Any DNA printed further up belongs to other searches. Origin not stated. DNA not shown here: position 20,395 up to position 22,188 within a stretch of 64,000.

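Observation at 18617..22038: Toluene/alkene-type monooxygenase with rearranged gene order and no reductase gene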

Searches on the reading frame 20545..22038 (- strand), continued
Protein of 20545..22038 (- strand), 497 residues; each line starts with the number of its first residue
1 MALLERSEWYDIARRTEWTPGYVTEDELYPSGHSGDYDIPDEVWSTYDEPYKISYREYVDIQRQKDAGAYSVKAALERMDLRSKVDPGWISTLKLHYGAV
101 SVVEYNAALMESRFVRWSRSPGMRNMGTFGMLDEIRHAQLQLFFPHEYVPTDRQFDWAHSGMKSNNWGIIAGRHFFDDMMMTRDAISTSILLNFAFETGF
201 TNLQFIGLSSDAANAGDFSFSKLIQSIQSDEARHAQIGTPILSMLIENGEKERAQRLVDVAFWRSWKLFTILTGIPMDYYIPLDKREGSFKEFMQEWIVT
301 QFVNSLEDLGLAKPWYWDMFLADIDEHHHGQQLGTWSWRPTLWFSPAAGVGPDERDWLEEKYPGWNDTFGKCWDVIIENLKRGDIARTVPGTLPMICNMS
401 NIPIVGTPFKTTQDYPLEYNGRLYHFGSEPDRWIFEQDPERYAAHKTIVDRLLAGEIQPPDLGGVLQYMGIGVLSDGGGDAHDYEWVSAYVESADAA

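Call 29: find_encoding_contigs(protein=P0019, flank=10000, max_places=1)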
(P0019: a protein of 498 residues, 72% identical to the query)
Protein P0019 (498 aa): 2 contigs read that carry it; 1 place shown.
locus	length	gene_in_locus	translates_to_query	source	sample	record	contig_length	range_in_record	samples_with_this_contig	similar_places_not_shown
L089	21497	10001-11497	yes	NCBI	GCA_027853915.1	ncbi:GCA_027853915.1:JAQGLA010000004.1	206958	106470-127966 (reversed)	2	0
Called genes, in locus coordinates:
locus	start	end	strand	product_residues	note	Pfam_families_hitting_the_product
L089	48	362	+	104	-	-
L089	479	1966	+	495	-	PF00070:Pyr_redox (faint), PF00890:FAD_binding_2 (faint), PF01266:DAO (weak), PF01494:FAD_binding_3, PF07992:Pyr_redox_2 (faint), PF13450:NAD_binding_8 (weak), PF01266:DAO (weak), PF21274:Rng_hyd_C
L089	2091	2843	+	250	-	PF00702:Hydrolase, PF13419:HAD_2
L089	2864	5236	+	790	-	PF03636:Glyco_hydro_65N, PF03632:Glyco_hydro_65m, PF03633:Glyco_hydro_65C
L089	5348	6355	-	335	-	PF02626:CT_A_B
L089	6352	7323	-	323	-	PF02682:CT_C_D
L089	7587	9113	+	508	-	PF07905:PucR, PF13556:HTH_30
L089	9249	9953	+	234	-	-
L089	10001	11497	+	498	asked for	PF02332:Phenol_Hydrox, PF04945:YHS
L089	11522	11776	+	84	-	PF06234:TmoB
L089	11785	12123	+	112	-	PF02406:MmoB_DmpM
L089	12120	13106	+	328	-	PF02332:Phenol_Hydrox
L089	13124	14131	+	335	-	PF00111:Fer2, PF00970:FAD_binding_6, PF00175:NAD_binding_1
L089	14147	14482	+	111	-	PF00355:Rieske, PF13806:Rieske_2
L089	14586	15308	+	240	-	PF03746:LamB_YcsF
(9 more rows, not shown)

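Call 30: search_protein_families(library=ncbifam, proteins=[window:20545-22038:-], max_evalue=0.00001)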
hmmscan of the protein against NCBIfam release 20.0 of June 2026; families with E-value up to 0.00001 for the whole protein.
window:20545-22038:- (497 aa): 0 families

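Call 51: search_protein_families(library=pfam, proteins=[L007:1-756:-, L007:831-5072:+, L007:6125-8206:-, L007:8307-9197:-, L007:14158-14532:+, L007:14561-15367:+, L007:19733-20329:-, L007:20220-21470:-], max_evalue=0.001)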
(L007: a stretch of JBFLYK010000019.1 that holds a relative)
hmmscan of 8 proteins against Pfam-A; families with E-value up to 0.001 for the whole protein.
L007:1-756:- (252 aa): 2 families
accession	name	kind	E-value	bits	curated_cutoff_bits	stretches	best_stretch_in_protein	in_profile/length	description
PF01315.27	Ald_Xan_dh_C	-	8.1e-32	110.2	31.3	1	23-132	2-110/110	Aldehyde oxidase and xanthine dehydrogenase, a/b hammerhead domain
PF02738.23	MoCoBD_1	-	3.4e-14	53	27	1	154-252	7-97/244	Molybdopterin cofactor-binding domain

L007:831-5072:+ (1413 aa): 7 families
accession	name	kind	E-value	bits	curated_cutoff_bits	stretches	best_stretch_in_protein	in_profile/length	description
PF11898.13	DUF3418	-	4.9e-208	692.9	25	1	824-1406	1-581/582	Domain of unknown function (DUF3418)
PF07717.22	OB_NTP_bind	-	8.2e-14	52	29.5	1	734-810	1-82/83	Oligonucleotide/oligosaccharide-binding (OB)-fold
PF21010.2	HA2_C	-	3.6e-11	43.9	21.3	1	605-664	1-77/77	Helicase associated domain (HA2), ratchet-like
PF00271.37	Helicase_C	-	1e-07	32.6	23.5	1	389-509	7-109/110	Helicase conserved C-terminal domain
PF00270.35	DEAD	-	1.1e-07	32.2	26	1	174-320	8-161/167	DEAD/DEAH box helicase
PF04408.29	HA2_N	-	2.5e-06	27.8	21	1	574-604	4-29/29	Helicase associated domain (HA2), winged-helix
PF13245.12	AAA_19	-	0.00012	22.7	25.1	1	173-290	4-103/134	AAA domain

L007:6125-8206:- (693 aa): 1 family
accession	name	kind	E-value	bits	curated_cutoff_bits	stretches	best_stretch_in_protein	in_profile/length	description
PF01019.26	G_glu_transpept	-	1e-139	467.1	27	1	164-682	2-510/512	Gamma-glutamyltranspeptidase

L007:8307-9197:- (296 aa): 6 families
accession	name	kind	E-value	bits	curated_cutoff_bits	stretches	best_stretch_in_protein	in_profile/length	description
PF07729.17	FCD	-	7.1e-22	78.6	24.3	1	154-276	2-124/125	FCD domain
PF00392.27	GntR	-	3.3e-17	62.3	27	1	81-143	1-64/64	Bacterial regulatory proteins, gntR family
PF13412.12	HTH_24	-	1.7e-06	28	21.9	1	103-134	17-48/48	Winged helix-turn-helix DNA-binding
PF12802.13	MarR_2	-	0.00051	20.6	27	0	100-135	18-52/61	MarR family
PF13545.12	HTH_Crp_2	-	0.00053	20.3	27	0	106-147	25-65/70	Crp-like helix-turn-helix domain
PF01978.25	TrmB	-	0.00057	20.1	25.6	0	106-147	25-66/68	Sugar-specific transcriptional regulator TrmB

L007:14158-14532:+ (124 aa): 1 family
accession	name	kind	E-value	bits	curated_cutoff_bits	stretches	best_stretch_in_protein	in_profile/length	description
PF12893.14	Lumazine_bd_2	-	2.4e-28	99.6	22.1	1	5-119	3-116/116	Putative lumazine-binding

L007:14561-15367:+ (268 aa): 2 families
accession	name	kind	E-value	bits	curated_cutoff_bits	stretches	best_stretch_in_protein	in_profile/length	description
PF04954.18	SIP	-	1.1e-30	107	26.3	1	144-260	2-119/119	Siderophore-interacting protein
PF08021.17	FAD_binding_9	-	5e-23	82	23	1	24-135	2-118/120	Siderophore-interacting FAD-binding domain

L007:19733-20329:- (198 aa): 2 families
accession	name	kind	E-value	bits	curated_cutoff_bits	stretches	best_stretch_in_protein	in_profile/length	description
PF01799.25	Fer2_2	-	7.7e-22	77.6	30.3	1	115-191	1-74/75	[2Fe-2S] binding domain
PF00111.32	Fer2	-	4.4e-06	27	21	1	47-95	2-51/77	2Fe-2S iron-sulfur cluster binding domain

L007:20220-21470:- (416 aa): 2 families
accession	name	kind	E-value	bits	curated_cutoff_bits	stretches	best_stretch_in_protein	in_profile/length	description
PF02738.23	MoCoBD_1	-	4.7e-20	72.2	27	1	2-92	48-142/244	Molybdopterin cofactor-binding domain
PF20256.3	MoCoBD_2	-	2.4e-05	24.4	27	1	297-342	232-278/283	Molybdopterin cofactor-binding domain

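Call 56: search_dna_similar(query=window:20545-22038:-, collection=plasmids, mode=protein, max_rows=25, max_evalue=1e-50)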
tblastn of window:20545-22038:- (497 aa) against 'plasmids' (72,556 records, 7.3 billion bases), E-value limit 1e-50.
Records with a match: 20; places in all: 22; records where one place covers at least 80% of the query: 19.
Best place of each record, by identity: 60-80% 10; <60% 10.
By first word of the organism name: Paraburkholderia 4; Rhodococcus 4; Cupriavidus 3; Mycobacterium 2; Xanthobacter 2; Marinobacter 1; Ideonella 1; Ancylobacter 1; Thermomicrobium 1; Burkholderia 1.
By predicted mobility (MOB-suite, as given by PLSDB): conjugative 10; non-mobilizable 5; mobilizable 5.
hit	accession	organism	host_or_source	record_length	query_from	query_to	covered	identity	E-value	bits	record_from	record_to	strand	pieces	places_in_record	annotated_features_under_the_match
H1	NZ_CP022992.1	Paraburkholderia aromaticivorans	-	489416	1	490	99%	64.4%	0e+0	691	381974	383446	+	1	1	aromatic/alkene/methane monooxygenase hydroxylase/oxygenase subunit ...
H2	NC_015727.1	Cupriavidus necator N-1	soil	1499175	1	490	99%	62.6%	0e+0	651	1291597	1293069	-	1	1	record has no annotation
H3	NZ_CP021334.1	Marinobacter salarius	pure culture,Lava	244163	1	497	100%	61.7%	0e+0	665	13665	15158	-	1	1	aromatic/alkene/methane monooxygenase hydroxylase/oxygenase subunit ...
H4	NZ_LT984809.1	Cupriavidus taiwanensis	-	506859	1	490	99%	62.4%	0e+0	646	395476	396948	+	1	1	toluene monooxygenase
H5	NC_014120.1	Paraburkholderia atlantica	-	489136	1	493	99%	61.8%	0e+0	648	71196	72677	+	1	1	methane/phenol/toluene hydroxylase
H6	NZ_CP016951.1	Cupriavidus taiwanensis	Mimosa,single cell,nodules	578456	1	490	99%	61.6%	0e+0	641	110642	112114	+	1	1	Toluene-4-monooxygenase system protein A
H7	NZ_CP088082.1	Ideonella dechloratans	Cell culture,Activated sludge, ...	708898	1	490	99%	61.0%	0e+0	644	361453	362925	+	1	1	toluene monooxygenase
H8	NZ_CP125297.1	Paraburkholderia sabiae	Mimosa caesalpiniifolia,cell ...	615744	1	490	99%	61.0%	0e+0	634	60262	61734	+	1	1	toluene monooxygenase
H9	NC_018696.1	Paraburkholderia phenoliruptrix BR3459a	Mimosa flocculosa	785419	1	490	99%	60.8%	0e+0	632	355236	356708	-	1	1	Toluene-4-monooxygenase system protein A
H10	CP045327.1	Mycobacterium sp. THAF192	pure culture,Surface of a polyethylene ...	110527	1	489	98%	55.4%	0e+0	577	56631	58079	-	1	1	tmoA: Toluene-4-monooxygenase system protein A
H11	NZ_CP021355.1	Rhodococcus oxybenzonivorans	river sediment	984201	4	491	98%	51.3%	1e-165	526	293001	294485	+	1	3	aromatic/alkene/methane monooxygenase hydroxylase/oxygenase subunit ...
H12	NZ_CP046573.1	Rhodococcus sp. WAY2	cell culture,bacterial consortium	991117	1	489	98%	50.4%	5e-166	527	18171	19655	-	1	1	toluene monooxygenase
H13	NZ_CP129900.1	Rhodococcus ruber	soil,bacterial genome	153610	4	491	98%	50.5%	2e-164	522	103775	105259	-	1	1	toluene monooxygenase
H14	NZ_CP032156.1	Mycobacterium sp. ELW1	whole organism,Stream sediment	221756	3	493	99%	50.0%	1e-156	500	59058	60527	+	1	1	isoA: isoprene monooxygenase oxygenase subunit alpha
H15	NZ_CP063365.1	Xanthobacter dioxanivorans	pure culture,active sludge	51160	1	488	98%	49.7%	3e-160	510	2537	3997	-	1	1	aromatic/alkene/methane monooxygenase hydroxylase/oxygenase subunit ...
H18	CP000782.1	Xanthobacter autotrophicus Py2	-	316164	1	493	99%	46.3%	2e-149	479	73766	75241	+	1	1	methane/phenol/toluene hydroxylase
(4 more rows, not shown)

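Call 58: find_encoding_contigs(protein=P0030, flank=10000, max_places=1)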
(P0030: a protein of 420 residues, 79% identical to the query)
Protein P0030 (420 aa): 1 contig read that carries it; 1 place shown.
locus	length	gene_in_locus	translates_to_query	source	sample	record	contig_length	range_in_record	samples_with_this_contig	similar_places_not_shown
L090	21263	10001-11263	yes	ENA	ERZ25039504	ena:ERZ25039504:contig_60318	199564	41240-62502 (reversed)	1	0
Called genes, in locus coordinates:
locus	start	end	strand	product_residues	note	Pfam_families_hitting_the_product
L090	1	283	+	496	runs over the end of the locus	PF00890:FAD_binding_2, PF01266:DAO, PF12831:FAD_oxidored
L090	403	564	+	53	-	-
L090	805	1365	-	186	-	PF05685:Uma2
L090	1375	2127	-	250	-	-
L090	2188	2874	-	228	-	PF00440:TetR_N, PF13977:TetR_C_6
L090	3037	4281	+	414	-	PF00355:Rieske, PF00848:Ring_hydroxyl_A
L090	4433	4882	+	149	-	PF04075:F420H2_quin_red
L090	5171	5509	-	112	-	PF05685:Uma2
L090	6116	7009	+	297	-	PF00082:Peptidase_S8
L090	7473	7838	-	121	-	PF01934:HepT-like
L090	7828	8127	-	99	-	PF01909:NTP_transf_2, PF18765:Polbeta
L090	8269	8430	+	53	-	-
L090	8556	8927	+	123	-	PF07729:FCD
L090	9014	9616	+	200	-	-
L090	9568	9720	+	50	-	-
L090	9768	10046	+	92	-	PF02332:Phenol_Hydrox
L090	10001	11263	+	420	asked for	PF02332:Phenol_Hydrox, PF04945:YHS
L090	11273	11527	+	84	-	PF06234:TmoB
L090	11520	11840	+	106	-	PF02406:MmoB_DmpM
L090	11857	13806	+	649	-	PF02332:Phenol_Hydrox, PF00111:Fer2, PF00970:FAD_binding_6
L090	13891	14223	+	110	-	PF00355:Rieske, PF13806:Rieske_2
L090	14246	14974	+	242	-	PF03746:LamB_YcsF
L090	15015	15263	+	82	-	PF00364:Biotin_lipoyl, PF25997:BSH_YhbJ (faint)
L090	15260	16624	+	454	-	PF00289:Biotin_carb_N, PF02786:CPSase_L_D2, PF02222:ATP-grasp (weak), PF07478:Dala_Dala_lig_C, PF02785:Biotin_carb_C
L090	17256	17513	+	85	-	-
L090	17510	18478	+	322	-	PF02626:CT_A_B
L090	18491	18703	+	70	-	PF01361:Tautomerase, PF14552:Tautomerase_2 (weak)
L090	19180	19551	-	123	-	PF18478:PIN_10, PF18480:DUF5615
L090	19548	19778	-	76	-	PF04255:DUF433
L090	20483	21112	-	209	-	-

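Call 59: find_encoding_contigs(protein=P0007, flank=10000, max_places=2)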
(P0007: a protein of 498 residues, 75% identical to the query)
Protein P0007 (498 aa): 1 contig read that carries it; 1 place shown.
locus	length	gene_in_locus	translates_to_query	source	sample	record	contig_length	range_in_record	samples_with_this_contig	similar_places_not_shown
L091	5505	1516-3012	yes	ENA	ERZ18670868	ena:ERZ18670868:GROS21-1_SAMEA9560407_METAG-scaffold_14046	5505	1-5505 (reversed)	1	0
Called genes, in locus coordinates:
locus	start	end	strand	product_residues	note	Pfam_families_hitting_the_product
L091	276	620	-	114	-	-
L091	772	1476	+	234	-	-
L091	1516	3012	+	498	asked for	PF02332:Phenol_Hydrox, PF04945:YHS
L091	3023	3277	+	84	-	PF06234:TmoB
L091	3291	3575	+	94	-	PF02406:MmoB_DmpM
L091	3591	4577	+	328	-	PF02332:Phenol_Hydrox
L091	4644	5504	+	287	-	?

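Call 60: find_encoding_contigs(protein=P0005, flank=10000, max_places=1)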
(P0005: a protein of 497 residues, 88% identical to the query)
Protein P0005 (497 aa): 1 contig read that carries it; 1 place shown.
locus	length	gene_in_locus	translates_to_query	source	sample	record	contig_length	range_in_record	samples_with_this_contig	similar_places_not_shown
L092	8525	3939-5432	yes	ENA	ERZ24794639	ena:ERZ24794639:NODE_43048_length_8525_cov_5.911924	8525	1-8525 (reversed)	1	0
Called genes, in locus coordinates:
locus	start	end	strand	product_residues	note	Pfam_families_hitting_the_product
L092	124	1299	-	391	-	PF14659:Phage_int_SAM_3, PF00589:Phage_integrase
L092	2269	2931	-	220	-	PF00392:GntR, PF13412:HTH_24 (weak), PF07729:FCD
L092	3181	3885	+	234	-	-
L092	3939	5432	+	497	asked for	PF02332:Phenol_Hydrox, PF04945:YHS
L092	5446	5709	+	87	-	PF06234:TmoB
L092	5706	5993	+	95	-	PF02406:MmoB_DmpM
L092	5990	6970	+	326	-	PF02332:Phenol_Hydrox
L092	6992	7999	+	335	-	PF00111:Fer2, PF00970:FAD_binding_6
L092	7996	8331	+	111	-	PF00355:Rieske, PF13806:Rieske_2 (weak)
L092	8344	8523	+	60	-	?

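Call 65: find_homologous_proteins(query=L092:6992-7999:+, max_evalue=1e-30)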
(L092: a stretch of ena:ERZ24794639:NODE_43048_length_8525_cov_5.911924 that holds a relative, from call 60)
Query L092:6992-7999:+ (335 aa): 906 proteins with E <= 1e-30 among 8000 candidates; the best 120 are listed.
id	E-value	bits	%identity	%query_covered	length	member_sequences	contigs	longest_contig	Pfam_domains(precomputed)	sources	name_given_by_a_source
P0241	2.8e-220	748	100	100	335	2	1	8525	PF00111.33,PF00970.31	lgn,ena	-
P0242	6.8e-135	468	63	99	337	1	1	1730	PF13510.12,PF00111.33,PF00175.27,PF00970.31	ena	-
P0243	2.9e-67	245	43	95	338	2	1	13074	PF00111.33,PF00175.27,PF00970.31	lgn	-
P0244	3.7e-67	245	44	95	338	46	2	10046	PF00111.33,PF00175.27,PF00970.31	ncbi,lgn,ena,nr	ncbi:MAG: 2Fe-2S iron-sulfur cluster binding domain-containing protein [Burkholderiaceae bacterium]|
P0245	5.5e-67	245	44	95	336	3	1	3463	PF00111.33,PF00175.27,PF00970.31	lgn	-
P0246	5.6e-67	245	42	96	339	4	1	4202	PF00111.33,PF00175.27,PF00970.31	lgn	-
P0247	1.3e-66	243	44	95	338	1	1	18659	PF00111.33,PF00175.27,PF00970.31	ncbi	-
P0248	1.3e-66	243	44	95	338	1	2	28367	PF00111.33,PF00175.27,PF00970.31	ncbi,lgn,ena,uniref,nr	ncbi:2Fe-2S iron-sulfur cluster-binding protein [Zoogloea sp.]|uniref:2Fe-2S iron-sulfur cluster-bin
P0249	1.7e-66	243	43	95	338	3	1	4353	PF00111.33,PF00175.27,PF00970.31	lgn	-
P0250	2.0e-66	243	44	95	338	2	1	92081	PF00111.33,PF00175.27,PF00970.31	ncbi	-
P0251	3.2e-66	242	44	95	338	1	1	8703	PF00111.33,PF00175.27,PF00970.31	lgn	-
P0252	3.2e-66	242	43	95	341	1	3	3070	PF00111.33,PF00175.27,PF00970.31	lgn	-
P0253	4.3e-66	242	41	98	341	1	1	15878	PF00111.33,PF00175.27,PF00970.31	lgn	-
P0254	7.0e-66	241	44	95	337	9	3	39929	PF00111.33,PF00175.27,PF00970.31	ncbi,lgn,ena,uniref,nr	ncbi:MAG TPA: FAD-binding oxidoreductase [Zoogloea sp.]|uniref:2Fe-2S iron-sulfur cluster-binding pr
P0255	8.2e-66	241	43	95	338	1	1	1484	PF00111.33,PF00175.27,PF00970.31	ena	-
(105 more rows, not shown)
